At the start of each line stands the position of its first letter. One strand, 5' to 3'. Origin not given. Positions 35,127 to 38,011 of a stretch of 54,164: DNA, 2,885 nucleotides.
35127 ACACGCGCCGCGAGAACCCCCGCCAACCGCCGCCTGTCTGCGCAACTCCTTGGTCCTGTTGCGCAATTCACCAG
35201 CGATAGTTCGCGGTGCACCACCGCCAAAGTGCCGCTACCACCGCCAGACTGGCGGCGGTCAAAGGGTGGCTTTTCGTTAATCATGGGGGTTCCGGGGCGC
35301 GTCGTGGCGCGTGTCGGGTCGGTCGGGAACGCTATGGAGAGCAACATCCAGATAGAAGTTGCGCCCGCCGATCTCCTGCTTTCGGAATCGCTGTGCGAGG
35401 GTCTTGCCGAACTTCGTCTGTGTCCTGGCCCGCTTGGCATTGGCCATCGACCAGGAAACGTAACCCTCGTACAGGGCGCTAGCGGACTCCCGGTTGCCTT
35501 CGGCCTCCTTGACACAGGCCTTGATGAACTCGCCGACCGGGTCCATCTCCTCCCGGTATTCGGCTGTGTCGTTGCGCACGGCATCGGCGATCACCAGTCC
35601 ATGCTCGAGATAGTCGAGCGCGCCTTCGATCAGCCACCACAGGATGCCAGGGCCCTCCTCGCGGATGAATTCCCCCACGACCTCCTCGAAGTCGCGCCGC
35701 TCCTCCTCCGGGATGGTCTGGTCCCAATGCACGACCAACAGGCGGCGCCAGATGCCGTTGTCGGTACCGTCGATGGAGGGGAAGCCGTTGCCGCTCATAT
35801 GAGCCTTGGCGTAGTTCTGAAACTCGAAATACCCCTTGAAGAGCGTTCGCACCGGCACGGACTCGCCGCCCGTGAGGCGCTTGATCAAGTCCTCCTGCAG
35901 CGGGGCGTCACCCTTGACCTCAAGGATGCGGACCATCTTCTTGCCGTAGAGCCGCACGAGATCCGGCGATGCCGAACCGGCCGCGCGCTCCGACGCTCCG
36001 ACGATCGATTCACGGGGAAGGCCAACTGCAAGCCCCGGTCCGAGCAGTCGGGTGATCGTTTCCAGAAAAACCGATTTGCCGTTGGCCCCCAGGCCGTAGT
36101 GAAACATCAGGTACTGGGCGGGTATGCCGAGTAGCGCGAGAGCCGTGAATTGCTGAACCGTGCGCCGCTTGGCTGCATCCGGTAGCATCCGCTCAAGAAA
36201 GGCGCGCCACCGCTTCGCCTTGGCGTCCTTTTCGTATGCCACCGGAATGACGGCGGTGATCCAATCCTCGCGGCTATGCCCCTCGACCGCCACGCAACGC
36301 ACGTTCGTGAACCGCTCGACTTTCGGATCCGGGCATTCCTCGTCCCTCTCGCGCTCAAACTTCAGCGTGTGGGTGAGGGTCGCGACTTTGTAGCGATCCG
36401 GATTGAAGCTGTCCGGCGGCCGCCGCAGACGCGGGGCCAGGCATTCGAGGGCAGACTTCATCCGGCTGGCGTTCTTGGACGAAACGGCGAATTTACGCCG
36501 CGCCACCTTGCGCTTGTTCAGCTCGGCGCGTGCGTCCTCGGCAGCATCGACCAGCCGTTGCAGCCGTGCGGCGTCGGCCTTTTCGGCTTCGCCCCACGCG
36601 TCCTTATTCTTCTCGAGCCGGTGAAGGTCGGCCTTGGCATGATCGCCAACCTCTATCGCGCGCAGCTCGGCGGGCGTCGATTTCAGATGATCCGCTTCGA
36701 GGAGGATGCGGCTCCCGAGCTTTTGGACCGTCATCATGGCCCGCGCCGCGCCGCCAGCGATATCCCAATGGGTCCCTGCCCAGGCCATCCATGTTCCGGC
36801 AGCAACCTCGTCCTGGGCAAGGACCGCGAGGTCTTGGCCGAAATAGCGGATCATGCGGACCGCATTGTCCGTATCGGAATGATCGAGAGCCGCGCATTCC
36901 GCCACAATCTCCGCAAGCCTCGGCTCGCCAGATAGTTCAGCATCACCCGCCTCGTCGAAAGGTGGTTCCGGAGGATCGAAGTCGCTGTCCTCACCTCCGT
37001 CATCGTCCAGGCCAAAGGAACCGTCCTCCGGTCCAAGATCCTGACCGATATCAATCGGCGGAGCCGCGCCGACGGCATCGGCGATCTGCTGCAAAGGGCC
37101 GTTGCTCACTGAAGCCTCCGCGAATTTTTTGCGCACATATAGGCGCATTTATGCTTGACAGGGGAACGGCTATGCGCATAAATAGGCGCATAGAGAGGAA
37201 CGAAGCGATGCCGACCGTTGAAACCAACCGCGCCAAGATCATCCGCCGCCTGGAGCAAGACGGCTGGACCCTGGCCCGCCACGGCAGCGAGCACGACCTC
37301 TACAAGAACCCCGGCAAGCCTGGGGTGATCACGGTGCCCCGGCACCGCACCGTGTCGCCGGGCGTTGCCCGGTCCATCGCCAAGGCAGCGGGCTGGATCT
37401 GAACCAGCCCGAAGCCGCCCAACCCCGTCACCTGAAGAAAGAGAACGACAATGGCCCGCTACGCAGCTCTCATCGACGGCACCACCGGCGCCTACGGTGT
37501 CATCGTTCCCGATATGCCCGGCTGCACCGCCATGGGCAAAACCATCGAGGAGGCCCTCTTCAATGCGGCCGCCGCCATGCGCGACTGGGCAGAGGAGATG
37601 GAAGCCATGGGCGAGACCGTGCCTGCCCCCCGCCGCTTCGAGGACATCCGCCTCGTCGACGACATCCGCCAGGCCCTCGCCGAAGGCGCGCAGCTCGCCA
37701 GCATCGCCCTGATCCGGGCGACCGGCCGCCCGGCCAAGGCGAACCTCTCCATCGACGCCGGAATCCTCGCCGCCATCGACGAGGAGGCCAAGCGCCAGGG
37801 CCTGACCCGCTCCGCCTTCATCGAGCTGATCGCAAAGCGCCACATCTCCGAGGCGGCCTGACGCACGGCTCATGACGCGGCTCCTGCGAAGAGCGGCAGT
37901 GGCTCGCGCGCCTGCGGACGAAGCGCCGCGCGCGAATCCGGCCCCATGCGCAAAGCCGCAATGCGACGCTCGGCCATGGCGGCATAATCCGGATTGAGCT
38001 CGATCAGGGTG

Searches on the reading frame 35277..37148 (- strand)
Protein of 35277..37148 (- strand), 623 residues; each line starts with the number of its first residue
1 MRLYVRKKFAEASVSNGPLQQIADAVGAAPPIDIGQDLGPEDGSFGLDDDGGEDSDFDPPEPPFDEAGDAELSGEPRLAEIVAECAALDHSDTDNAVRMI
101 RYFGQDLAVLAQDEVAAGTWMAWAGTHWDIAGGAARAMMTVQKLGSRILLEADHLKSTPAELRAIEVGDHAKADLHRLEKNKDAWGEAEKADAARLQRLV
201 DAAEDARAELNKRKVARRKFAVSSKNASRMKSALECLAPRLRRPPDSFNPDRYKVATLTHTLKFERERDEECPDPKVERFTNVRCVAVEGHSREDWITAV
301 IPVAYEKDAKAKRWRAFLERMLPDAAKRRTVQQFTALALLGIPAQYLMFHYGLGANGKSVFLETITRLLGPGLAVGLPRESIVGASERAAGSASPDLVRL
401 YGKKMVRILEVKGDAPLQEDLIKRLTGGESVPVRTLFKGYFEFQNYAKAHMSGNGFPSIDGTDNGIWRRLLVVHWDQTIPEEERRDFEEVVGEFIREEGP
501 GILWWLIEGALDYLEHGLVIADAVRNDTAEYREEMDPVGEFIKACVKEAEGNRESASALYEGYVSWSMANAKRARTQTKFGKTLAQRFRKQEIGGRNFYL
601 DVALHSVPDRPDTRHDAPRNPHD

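Call 48: search_protein_families(library=pfam, proteins=[window:35277-37148:-], max_evalue=0.001)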
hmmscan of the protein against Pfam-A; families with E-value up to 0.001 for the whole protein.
window:35277-37148:- (623 aa): 3 families
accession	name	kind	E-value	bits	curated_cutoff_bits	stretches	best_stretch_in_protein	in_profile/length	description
PF08706.16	D5_N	-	1.6e-09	38.7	22.4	1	98-322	3-144/145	D5 N terminal like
PF19263.5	DUF5906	-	2.1e-06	28.8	27.6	1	351-469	2-114/114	Family of unknown function (DUF5906)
PF03288.22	Pox_D5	-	2.4e-05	25.1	21.4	1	533-590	1-59/86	Poxvirus D5 protein-like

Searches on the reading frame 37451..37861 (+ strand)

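Call 48: search_protein_families(library=pfam, proteins=[window:37451-37861:+], max_evalue=0.001)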
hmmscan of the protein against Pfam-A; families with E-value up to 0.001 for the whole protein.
window:37451-37861:+ (136 aa): 2 families
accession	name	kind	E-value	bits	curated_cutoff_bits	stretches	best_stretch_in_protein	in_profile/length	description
PF15919.11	HicB_lk_antitox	-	3.2e-21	76.2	27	1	9-127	6-122/123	HicB_like antitoxin of bacterial toxin-antitoxin system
PF01402.27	RHH_1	-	0.00012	22.4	20.5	1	99-131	4-36/39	Ribbon-helix-helix protein, copG family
